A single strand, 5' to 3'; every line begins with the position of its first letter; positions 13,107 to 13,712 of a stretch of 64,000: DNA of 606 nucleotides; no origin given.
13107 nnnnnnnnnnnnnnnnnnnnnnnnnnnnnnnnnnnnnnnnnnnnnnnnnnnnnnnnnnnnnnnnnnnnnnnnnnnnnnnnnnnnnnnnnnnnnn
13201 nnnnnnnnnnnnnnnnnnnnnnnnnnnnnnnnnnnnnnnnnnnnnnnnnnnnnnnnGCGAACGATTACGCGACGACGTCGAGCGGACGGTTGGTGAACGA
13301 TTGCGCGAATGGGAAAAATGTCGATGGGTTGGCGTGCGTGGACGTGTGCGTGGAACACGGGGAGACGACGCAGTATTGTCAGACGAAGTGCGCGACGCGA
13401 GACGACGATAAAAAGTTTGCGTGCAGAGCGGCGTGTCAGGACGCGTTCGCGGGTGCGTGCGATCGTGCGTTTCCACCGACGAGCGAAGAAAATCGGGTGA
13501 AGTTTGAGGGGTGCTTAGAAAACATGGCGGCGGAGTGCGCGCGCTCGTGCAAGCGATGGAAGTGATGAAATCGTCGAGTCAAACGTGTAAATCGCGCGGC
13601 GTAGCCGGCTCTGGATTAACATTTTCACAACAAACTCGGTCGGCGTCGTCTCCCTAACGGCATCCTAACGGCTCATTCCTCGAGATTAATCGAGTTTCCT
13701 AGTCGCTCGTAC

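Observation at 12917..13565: Two frame-shifted ORFs resolve into one spliced gene: a peptidoglycan-binding-like domain fused to a cysteine-rich tail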

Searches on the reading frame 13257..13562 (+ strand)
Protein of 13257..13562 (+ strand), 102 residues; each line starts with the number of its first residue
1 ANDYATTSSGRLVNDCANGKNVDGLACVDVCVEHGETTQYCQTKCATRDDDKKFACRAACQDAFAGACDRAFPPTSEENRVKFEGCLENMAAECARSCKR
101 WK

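Call 5: search_protein_families(library=pfam, proteins=[window:13290-13562:+], max_evalue=10)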
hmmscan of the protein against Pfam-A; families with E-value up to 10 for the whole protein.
seq(91 aa): 0 families

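Call 25: search_protein_representatives(protein=window:13257-13562:+)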
Query: 102 residues. Proteins with E-value up to 0.001 (for the whole library): 28; up to 1e-10: 10; up to 1e-30: 2. The best 28 are listed.
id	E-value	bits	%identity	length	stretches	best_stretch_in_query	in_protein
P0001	2.5e-63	226.7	100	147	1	1-102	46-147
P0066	8.0e-39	148.0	76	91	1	13-102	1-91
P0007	3.9e-26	107.2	62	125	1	3-101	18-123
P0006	1.6e-19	86.0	79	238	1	1-53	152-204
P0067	8.1e-17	77.3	53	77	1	28-102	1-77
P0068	2.9e-15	72.3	46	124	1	9-101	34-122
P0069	2.1e-14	69.6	41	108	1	21-101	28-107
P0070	1.3e-12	63.8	47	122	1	19-101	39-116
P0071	3.4e-12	62.5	48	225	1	8-101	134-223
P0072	4.1e-12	62.2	40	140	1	17-101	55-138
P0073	1.7e-10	57.0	48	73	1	38-101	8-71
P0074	6.0e-10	55.2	38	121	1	15-101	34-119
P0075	4.0e-09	52.6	39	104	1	26-101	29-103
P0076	2.1e-08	50.3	47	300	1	38-101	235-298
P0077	2.9e-08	49.8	54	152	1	9-77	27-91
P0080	3.3e-07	46.4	31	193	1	9-101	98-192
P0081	4.7e-07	45.9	35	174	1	25-101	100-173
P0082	2.4e-06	43.7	43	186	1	26-100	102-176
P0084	6.4e-06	42.3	34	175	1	26-99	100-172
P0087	5.2e-05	39.4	34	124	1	16-101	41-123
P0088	6.5e-05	39.1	29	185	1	22-99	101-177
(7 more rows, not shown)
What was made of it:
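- On Green-lineage 'PG_binding_1 + 10-Cys tail' family (e.g. A0A1Y1HMN8, QDZ23494.1): The tail alone hits them at E 1e-5 to 1e-7 (call 25).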

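Call 28: list_cluster_members(proteins=[P0080, P0081, P0082, P0084, P0088, P0072, P0071, P0068, P0087, P0075])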
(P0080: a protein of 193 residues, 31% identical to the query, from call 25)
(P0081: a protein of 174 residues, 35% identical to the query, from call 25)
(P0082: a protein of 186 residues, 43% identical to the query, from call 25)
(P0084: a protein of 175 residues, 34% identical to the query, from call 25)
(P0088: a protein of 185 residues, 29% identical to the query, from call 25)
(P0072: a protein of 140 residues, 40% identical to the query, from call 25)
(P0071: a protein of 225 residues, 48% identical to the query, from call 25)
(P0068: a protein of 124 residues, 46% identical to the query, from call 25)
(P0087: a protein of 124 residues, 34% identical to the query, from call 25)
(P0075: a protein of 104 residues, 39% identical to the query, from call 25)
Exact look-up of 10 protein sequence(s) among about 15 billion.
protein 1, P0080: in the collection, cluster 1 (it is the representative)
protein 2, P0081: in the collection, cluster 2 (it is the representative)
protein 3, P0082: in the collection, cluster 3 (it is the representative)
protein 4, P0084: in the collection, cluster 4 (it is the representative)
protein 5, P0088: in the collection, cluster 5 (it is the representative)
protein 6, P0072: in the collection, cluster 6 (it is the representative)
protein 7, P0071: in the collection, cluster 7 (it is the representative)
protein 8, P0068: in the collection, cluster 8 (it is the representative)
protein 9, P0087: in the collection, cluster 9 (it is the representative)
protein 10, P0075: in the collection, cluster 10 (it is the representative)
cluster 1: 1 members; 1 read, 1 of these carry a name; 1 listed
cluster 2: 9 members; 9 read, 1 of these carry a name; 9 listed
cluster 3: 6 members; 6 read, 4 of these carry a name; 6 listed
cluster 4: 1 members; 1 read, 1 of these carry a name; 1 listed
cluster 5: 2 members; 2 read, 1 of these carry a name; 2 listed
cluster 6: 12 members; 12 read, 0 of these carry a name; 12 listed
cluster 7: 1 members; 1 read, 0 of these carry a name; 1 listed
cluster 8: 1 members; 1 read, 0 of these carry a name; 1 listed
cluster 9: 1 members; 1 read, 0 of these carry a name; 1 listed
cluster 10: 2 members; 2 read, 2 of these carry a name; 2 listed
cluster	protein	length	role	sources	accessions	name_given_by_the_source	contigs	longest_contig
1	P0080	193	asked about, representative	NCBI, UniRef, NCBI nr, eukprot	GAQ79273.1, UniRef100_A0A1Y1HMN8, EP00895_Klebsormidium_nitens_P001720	hypothetical protein KFL_000270320 [Klebsormidium nitens] | Peptidoglycan binding-like domain-containing protein n=1 Tax=Klebsormidium nitens ... | GAQ79273.1 hypothetical protein KFL_000270320 [Klebsormidium nitens]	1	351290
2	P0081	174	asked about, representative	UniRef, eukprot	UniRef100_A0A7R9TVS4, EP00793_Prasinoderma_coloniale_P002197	Peptidoglycan binding-like domain-containing protein n=1 Tax=Prasinoderma coloniale ... | PRCOL_00002705-RA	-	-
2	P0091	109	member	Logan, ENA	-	-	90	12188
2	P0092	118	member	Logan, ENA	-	-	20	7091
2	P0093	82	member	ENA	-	-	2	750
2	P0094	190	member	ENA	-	-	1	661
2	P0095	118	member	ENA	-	-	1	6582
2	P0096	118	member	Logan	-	-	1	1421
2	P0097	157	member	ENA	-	-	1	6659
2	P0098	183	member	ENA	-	-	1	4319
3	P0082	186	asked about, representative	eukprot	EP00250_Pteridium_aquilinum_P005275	c15393_g1_i2 orf=99-659(-)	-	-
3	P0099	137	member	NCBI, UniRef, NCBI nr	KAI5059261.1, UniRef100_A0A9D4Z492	hypothetical protein GOP47_0025580 [Adiantum capillus-veneris] | Uncharacterized protein n=1 Tax=Adiantum capillus-veneris TaxID=13818 ...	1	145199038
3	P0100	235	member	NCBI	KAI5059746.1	hypothetical protein GOP47_0026065, partial [Adiantum capillus-veneris]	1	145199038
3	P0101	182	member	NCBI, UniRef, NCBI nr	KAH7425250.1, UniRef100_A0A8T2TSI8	hypothetical protein KP509_11G046200 [Ceratopteris richardii] | Peptidoglycan binding-like domain-containing protein n=1 Tax=Ceratopteris richardii ...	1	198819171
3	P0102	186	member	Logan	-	-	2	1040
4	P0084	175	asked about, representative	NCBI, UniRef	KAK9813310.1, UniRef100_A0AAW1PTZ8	hypothetical protein WJX72_012341 [[Myrmecia] bisecta] | Peptidoglycan binding-like domain-containing protein n=1 Tax=[Myrmecia] bisecta ...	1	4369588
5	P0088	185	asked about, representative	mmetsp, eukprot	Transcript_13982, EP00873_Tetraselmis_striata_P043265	Transcript_13982/g.35908 ORF Transcript_13982/g.35908 Transcript_13982/m.35908 ... | jgi/Tetstr1/463529/TSEL_008408.t1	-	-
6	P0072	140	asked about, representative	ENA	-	-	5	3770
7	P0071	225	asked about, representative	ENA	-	-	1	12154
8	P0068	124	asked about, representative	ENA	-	-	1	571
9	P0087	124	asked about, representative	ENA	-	-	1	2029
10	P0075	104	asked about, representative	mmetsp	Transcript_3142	Transcript_3142/g.19372 ORF Transcript_3142/g.19372 Transcript_3142/m.19372 type:complete ...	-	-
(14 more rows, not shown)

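Call 34: find_homologous_proteins(query=A3, max_evalue=0.01)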
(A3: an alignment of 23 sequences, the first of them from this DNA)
Query A3 (23 sequences) (85 aa, profile of the alignment): 24 proteins with E <= 0.01 among 201 candidates.
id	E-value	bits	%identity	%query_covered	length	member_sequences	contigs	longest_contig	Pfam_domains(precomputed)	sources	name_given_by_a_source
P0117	9.6e-29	117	49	88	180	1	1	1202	PF01471.24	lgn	-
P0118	3.9e-28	115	53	100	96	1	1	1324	-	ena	-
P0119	7.6e-27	111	39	99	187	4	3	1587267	PF01471.24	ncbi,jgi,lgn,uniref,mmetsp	ncbi:PG_binding_1 domain-containing protein [Chloropicon roscoffensis]|uniref:PG_binding_1 domain-co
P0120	1.4e-26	110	39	91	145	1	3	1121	PF01471.24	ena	-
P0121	2.1e-26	110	38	91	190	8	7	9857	PF01471.24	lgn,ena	-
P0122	1.1e-25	107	37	88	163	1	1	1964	-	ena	-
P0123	1.2e-25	107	100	100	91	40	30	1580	-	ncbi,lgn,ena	-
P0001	4.1e-25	106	100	100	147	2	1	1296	-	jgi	-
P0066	1.3e-24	104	74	100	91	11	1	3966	-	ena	-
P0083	1.4e-24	104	34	89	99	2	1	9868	-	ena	-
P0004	4.1e-24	102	76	100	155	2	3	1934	-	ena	-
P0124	6.3e-24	102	38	94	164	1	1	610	PF01471.24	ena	-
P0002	1.1e-23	101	91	99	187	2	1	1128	-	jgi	jgi:hypothetical protein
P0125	1.3e-23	101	44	89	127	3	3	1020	-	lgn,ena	-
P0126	1.4e-22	98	35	91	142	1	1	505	-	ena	-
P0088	4.6e-22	96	31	84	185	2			PF01471.24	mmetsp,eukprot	mmetsp:Transcript_13982/g.35908 ORF Transcript_13982/g.35908 Transcript_13982/m.35908 type:complete 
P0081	1.2e-21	94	35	88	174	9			PF01471.24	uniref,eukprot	uniref:Peptidoglycan binding-like domain-containing protein n=1 Tax=Prasinoderma coloniale TaxID=156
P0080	1.4e-21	94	32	96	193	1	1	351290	PF01471.24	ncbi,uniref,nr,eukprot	ncbi:hypothetical protein KFL_000270320 [Klebsormidium nitens]|uniref:Peptidoglycan binding-like dom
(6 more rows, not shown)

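Call 35: search_solved_structures(query=A3, max_evalue=10, show_alignments=2)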
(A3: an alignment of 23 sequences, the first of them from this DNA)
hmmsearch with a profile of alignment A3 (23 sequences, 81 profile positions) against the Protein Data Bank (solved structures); distinct sequences matched with E-value up to 10: 0.
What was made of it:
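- Tried and rejected: Zero hits at E<=10 (call 35).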
